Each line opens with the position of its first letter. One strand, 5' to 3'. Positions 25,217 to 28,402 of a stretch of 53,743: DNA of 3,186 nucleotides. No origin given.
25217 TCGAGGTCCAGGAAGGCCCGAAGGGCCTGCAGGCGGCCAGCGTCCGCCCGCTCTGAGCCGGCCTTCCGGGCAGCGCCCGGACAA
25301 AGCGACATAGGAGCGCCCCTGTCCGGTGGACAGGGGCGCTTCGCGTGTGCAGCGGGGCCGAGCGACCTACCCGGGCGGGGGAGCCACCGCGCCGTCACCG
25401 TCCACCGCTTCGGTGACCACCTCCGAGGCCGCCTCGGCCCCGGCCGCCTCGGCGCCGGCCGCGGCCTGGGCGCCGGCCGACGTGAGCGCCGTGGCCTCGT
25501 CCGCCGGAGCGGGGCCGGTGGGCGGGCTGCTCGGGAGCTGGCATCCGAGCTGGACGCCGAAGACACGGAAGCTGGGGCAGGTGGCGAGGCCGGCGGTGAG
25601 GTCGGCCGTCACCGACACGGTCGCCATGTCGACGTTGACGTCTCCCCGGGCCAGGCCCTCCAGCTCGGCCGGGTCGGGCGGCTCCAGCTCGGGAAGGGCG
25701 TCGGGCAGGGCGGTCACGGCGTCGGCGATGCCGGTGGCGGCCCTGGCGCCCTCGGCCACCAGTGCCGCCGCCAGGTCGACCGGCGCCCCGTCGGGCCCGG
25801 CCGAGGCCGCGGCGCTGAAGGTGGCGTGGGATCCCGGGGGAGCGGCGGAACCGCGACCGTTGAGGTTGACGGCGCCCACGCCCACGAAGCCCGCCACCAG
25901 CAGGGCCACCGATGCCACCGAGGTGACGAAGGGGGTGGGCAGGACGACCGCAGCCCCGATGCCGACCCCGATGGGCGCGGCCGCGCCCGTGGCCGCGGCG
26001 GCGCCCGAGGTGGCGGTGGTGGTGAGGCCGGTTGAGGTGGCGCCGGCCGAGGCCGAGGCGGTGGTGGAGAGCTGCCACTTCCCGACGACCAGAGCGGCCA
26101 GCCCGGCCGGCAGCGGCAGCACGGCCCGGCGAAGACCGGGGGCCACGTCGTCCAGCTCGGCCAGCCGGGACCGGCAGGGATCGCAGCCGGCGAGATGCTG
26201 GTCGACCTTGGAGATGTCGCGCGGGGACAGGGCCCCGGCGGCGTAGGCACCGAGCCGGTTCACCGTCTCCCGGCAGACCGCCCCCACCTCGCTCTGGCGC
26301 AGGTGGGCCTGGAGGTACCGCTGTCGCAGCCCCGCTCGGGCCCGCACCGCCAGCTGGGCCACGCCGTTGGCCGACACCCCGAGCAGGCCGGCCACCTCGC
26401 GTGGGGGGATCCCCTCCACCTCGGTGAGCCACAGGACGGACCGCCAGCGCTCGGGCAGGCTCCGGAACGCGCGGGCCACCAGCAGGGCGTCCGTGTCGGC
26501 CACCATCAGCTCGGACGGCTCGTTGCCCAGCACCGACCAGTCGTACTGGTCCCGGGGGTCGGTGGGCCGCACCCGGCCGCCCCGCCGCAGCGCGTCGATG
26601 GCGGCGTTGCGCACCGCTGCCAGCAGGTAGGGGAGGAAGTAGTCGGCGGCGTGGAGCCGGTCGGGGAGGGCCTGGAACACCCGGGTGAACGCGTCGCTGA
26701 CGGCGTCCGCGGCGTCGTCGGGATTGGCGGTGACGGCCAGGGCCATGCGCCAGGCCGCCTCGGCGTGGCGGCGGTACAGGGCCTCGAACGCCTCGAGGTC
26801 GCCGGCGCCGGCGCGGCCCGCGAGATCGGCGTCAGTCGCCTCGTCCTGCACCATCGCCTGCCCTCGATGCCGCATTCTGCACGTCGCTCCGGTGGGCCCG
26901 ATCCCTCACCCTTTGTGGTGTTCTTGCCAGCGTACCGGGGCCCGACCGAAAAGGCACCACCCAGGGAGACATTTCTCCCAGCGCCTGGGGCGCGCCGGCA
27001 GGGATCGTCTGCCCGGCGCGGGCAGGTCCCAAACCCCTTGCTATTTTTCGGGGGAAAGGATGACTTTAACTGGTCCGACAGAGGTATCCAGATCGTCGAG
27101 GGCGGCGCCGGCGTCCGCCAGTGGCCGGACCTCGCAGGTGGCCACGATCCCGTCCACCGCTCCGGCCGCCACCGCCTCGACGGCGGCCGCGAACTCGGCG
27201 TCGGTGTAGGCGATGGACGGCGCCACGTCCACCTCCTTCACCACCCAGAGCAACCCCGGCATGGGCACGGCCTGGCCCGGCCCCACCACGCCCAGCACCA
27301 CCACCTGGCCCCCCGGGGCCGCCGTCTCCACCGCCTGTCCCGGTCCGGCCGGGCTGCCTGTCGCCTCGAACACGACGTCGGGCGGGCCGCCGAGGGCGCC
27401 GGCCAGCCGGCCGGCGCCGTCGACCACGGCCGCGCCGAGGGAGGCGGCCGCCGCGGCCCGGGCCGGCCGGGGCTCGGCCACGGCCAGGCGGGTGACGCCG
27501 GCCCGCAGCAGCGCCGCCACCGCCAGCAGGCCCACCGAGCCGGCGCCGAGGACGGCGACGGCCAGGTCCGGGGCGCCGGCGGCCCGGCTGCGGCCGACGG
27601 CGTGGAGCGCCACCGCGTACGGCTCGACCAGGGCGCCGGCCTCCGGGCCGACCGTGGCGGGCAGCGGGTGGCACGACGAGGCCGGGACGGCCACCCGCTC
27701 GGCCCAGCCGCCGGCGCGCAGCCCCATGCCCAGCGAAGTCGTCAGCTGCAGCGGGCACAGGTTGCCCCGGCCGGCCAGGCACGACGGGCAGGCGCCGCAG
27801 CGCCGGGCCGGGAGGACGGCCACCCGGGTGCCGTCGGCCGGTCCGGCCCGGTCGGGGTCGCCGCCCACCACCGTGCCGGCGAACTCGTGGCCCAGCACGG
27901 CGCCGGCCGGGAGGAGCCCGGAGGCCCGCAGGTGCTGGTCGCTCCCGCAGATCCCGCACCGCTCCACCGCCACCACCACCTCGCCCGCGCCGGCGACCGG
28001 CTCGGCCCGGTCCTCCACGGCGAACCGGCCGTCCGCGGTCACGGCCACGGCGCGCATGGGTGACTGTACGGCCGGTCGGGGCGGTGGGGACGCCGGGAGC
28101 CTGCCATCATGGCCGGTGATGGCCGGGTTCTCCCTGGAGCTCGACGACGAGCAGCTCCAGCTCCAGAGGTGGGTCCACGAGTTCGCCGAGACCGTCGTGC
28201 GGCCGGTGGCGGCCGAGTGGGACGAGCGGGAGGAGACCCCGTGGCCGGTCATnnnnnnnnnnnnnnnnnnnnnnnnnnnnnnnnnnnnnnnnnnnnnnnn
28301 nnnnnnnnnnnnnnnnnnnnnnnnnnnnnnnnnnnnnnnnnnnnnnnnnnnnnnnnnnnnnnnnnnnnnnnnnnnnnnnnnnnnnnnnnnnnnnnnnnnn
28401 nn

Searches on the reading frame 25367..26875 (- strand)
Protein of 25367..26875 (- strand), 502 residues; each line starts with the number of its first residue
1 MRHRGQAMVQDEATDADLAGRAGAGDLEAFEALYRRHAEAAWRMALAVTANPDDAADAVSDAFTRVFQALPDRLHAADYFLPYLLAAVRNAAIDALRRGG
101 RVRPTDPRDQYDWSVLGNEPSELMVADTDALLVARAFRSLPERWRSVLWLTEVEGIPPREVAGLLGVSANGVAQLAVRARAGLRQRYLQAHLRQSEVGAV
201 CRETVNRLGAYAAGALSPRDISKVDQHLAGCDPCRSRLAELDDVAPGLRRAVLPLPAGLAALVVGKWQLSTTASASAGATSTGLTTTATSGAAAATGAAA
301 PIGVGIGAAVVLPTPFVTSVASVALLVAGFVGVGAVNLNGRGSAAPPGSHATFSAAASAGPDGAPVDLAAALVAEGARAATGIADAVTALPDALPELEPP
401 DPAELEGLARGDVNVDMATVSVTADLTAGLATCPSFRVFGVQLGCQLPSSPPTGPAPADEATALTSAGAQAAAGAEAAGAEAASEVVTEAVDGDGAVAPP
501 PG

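Call 31: search_protein_families(library=pfam, proteins=[window:25367-26875:-], max_evalue=0.001)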
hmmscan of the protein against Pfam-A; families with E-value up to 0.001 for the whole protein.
window:25367-26875:- (502 aa): 3 families
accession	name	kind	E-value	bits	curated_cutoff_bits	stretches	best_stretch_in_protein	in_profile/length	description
PF13490.11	zf-HC2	-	7e-11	42.4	22.2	1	201-235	1-35/35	Putative zinc-finger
PF04542.20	Sigma70_r2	-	1.7e-09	37.8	24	1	33-101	1-70/71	Sigma-70 region 2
PF08281.18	Sigma70_r4_2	-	5.9e-08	32.7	25.7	1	132-181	3-52/54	Sigma-70, region 4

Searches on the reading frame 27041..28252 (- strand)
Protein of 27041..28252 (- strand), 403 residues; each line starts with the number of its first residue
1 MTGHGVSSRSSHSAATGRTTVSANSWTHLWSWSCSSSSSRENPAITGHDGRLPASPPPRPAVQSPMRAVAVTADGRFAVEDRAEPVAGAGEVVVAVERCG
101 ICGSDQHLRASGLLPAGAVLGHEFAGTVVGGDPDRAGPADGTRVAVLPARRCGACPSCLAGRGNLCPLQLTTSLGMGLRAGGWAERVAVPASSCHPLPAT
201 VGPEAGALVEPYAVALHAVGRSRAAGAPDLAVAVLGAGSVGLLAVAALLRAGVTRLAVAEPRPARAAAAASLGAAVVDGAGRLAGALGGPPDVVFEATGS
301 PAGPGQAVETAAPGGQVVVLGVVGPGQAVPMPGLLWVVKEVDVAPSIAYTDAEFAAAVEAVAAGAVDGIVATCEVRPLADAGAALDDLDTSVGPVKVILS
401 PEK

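Call 31: search_protein_families(library=pfam, proteins=[window:27041-28252:-], max_evalue=0.001)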
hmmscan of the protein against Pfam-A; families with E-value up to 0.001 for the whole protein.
window:27041-28252:- (403 aa): 3 families
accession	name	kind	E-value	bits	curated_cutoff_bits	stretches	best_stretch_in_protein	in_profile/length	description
PF08240.17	ADH_N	-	1.1e-22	80.7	23.5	1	88-198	1-103/104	Alcohol dehydrogenase GroES-like domain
PF00107.32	ADH_zinc_N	-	4.3e-14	53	31.8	1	240-362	2-128/129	Zinc-binding dehydrogenase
PF16912.11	Glu_dehyd_C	-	2.8e-12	47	34.9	1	205-329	3-138/211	Glucose dehydrogenase C-terminus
